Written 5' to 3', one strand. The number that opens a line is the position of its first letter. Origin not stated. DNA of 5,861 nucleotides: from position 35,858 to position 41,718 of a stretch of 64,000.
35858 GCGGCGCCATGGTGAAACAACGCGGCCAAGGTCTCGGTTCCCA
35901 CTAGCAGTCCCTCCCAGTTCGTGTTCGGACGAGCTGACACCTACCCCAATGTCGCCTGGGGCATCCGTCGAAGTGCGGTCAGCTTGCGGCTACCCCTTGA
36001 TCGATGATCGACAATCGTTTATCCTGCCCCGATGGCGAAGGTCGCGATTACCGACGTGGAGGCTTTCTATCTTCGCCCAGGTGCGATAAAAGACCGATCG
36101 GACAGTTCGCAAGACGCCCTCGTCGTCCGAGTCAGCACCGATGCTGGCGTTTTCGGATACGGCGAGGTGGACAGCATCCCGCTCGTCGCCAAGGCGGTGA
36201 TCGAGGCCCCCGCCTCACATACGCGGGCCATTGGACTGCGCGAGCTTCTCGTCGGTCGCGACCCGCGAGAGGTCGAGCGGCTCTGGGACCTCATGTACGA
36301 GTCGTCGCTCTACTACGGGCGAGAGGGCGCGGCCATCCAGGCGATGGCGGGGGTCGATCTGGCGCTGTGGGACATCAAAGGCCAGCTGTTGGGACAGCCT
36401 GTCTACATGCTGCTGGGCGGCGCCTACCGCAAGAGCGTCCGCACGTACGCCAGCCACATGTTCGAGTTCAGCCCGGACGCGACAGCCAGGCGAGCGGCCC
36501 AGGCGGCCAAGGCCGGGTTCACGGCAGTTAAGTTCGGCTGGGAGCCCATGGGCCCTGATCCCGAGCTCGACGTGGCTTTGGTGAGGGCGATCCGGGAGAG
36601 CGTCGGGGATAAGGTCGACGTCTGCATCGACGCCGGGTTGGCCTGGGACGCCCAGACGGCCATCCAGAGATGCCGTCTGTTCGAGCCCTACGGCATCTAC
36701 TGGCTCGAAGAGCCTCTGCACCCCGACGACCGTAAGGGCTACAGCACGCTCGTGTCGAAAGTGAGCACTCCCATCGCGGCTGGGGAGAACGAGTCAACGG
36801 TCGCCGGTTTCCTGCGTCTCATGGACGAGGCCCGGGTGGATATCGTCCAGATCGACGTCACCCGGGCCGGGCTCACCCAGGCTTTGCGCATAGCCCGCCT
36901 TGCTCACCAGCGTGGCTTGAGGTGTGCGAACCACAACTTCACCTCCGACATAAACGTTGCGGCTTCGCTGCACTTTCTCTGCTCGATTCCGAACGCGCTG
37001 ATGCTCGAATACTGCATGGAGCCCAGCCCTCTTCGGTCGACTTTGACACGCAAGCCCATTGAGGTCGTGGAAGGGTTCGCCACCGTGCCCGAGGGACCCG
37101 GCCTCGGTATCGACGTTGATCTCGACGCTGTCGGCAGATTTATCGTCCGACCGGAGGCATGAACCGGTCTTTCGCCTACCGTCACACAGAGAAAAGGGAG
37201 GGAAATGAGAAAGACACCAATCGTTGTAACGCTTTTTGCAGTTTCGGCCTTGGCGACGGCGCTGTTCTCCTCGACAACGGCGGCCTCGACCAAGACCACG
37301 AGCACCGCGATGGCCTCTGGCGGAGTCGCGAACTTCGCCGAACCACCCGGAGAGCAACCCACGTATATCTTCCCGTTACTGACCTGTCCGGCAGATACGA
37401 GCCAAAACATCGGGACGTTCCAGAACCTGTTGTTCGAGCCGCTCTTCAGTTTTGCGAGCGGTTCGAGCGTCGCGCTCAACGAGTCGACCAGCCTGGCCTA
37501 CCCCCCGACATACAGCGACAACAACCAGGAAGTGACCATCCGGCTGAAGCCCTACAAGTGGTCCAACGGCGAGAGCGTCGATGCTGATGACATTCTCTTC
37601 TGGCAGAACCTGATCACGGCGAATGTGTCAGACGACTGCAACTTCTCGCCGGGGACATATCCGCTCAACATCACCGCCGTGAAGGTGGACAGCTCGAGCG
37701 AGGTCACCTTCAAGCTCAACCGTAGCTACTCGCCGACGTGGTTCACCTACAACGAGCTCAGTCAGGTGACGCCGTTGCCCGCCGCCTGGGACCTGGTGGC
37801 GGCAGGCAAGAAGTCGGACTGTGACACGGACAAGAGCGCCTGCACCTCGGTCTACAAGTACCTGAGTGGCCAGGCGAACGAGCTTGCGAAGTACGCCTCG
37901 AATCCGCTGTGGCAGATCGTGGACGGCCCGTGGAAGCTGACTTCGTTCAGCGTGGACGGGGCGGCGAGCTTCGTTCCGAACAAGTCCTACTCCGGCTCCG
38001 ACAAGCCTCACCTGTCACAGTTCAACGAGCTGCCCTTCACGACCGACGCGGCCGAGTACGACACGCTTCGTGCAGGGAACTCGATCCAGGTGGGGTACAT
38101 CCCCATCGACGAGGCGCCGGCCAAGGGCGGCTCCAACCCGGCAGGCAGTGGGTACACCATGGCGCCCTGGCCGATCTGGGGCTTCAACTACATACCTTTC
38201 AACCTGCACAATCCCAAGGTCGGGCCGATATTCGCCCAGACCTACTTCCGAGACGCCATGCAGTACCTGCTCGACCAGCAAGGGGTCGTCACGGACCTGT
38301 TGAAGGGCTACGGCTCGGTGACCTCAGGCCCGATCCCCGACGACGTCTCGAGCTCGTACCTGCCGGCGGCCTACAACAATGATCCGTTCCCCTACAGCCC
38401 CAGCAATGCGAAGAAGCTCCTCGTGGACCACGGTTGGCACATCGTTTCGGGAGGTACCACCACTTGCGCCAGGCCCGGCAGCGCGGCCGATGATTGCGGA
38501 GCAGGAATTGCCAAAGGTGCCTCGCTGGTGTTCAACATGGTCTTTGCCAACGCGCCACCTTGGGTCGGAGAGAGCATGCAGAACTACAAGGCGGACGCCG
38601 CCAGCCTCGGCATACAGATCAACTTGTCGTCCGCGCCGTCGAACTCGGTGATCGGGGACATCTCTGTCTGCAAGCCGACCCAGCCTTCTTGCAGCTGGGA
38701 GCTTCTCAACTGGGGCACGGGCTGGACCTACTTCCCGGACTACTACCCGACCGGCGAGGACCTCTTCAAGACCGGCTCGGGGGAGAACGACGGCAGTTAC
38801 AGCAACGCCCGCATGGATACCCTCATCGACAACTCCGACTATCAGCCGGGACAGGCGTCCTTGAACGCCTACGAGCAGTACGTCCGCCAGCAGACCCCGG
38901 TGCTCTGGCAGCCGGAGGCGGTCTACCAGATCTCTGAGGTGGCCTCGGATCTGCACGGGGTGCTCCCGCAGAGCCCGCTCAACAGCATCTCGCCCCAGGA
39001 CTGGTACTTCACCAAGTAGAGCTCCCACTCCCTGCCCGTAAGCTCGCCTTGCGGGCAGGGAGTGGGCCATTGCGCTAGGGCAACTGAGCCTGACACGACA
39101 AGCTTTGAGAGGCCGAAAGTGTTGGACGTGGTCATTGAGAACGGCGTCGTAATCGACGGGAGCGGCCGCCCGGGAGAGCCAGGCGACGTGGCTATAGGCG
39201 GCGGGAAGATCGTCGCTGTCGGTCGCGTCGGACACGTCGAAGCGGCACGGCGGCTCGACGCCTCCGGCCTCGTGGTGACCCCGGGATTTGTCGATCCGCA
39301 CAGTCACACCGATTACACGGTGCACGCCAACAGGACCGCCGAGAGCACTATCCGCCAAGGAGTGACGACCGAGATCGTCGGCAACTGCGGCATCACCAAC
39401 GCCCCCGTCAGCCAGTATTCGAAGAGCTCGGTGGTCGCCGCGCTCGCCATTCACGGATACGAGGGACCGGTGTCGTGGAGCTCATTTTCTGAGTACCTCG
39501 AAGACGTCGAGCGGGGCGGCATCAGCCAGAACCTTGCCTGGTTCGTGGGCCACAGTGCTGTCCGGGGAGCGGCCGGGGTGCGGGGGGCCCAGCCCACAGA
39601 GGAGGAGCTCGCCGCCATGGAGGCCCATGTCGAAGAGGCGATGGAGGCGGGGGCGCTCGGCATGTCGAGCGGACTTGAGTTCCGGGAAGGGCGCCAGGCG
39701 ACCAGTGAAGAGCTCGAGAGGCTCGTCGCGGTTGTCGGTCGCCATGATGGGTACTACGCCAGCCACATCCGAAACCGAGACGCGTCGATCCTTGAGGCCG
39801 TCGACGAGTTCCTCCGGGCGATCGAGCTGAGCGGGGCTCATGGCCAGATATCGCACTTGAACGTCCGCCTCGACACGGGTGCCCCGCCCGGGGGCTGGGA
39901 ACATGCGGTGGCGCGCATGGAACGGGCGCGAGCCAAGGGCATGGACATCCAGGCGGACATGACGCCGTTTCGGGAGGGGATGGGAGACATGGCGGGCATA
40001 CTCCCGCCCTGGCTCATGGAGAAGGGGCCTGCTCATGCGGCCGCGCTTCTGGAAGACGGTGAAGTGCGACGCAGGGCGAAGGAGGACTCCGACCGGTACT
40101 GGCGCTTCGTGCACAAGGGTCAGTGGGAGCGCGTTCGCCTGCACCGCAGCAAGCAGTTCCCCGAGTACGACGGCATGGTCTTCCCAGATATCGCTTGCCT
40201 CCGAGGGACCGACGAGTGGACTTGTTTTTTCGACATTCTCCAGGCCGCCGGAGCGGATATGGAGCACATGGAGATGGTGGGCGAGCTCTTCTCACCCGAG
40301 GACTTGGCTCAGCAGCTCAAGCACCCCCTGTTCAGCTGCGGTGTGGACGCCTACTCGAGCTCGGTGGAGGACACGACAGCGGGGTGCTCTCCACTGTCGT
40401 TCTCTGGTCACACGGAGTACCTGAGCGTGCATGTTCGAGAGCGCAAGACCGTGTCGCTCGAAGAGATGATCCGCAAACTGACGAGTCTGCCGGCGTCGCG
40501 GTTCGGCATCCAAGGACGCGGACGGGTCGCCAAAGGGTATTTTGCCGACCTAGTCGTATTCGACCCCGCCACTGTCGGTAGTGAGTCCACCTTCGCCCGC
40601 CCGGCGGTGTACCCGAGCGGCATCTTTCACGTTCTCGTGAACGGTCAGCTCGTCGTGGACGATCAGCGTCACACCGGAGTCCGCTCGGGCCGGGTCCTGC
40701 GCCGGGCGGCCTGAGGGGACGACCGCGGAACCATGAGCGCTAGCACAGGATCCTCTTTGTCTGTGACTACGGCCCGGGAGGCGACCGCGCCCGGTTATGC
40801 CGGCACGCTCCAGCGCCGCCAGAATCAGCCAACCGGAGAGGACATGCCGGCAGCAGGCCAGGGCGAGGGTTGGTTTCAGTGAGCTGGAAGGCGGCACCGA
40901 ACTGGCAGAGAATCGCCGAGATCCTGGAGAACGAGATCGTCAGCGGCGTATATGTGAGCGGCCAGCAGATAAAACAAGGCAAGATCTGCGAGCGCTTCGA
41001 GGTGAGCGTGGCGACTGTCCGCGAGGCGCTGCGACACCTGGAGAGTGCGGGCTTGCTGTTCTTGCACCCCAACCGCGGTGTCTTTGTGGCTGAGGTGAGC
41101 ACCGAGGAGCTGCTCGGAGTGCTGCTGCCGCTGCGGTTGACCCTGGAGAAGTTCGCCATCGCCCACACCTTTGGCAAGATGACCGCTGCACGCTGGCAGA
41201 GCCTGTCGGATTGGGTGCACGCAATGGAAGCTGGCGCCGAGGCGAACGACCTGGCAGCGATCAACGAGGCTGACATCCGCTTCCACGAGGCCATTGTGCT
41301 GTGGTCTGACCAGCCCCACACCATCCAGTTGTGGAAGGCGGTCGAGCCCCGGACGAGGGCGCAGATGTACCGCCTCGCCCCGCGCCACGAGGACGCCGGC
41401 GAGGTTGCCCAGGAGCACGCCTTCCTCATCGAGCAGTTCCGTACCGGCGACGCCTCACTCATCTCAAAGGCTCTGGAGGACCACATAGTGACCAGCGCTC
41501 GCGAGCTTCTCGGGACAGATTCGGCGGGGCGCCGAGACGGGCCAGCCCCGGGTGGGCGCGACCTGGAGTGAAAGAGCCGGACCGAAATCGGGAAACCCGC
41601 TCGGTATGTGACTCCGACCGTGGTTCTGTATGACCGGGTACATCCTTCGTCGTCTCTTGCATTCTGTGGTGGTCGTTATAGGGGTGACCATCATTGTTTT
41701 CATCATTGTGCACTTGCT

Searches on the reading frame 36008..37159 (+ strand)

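Call 49: search_protein_families(library=pfam, proteins=[window:36008-37159:+], max_evalue=0.00001)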
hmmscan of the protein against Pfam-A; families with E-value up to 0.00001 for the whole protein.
window:36008-37159:+ (384 aa): 2 families
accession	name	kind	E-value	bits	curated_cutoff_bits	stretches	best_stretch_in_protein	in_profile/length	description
PF13378.12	MR_MLE_C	-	1.6e-64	218.1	29.4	1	159-373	2-218/219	Enolase C-terminal domain-like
PF02746.21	MR_MLE_N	-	5.2e-17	62.6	22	1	21-137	12-117/117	Mandelate racemase / muconate lactonizing enzyme, N-terminal domain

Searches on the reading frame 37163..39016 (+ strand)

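Call 49: search_protein_families(library=pfam, proteins=[window:37163-39016:+], max_evalue=0.00001)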
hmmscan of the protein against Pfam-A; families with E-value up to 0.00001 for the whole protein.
window:37163-39016:+ (618 aa): 1 family
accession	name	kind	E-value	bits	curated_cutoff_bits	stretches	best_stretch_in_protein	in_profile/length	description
PF00496.27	SBP_bac_5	-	1e-37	130.6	32.4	1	111-532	6-359/368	Bacterial extracellular solute-binding proteins, family 5 Middle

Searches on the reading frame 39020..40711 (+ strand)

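Call 49: search_protein_families(library=pfam, proteins=[window:39020-40711:+], max_evalue=0.00001)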
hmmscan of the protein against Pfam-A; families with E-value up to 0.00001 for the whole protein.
window:39020-40711:+ (564 aa): 2 families
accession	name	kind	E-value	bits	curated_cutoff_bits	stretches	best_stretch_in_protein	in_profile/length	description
PF07969.17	Amidohydro_3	-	7.7e-25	88.7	29.7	2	80-313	4-238/472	Amidohydrolase family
PF01979.26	Amidohydro_1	-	4.9e-12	46.2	25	0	467-523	266-331/345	Amidohydrolase family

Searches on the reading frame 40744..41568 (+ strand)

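Call 49: search_protein_families(library=pfam, proteins=[window:40744-41568:+], max_evalue=0.00001)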
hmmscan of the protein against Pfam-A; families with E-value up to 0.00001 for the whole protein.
window:40744-41568:+ (275 aa): 2 families
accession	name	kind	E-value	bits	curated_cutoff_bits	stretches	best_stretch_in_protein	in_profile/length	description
PF07729.17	FCD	-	8.6e-18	65.4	24.3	1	128-248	3-123/125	FCD domain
PF00392.27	GntR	-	2.2e-16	59.7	27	1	55-115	3-64/64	Bacterial regulatory proteins, gntR family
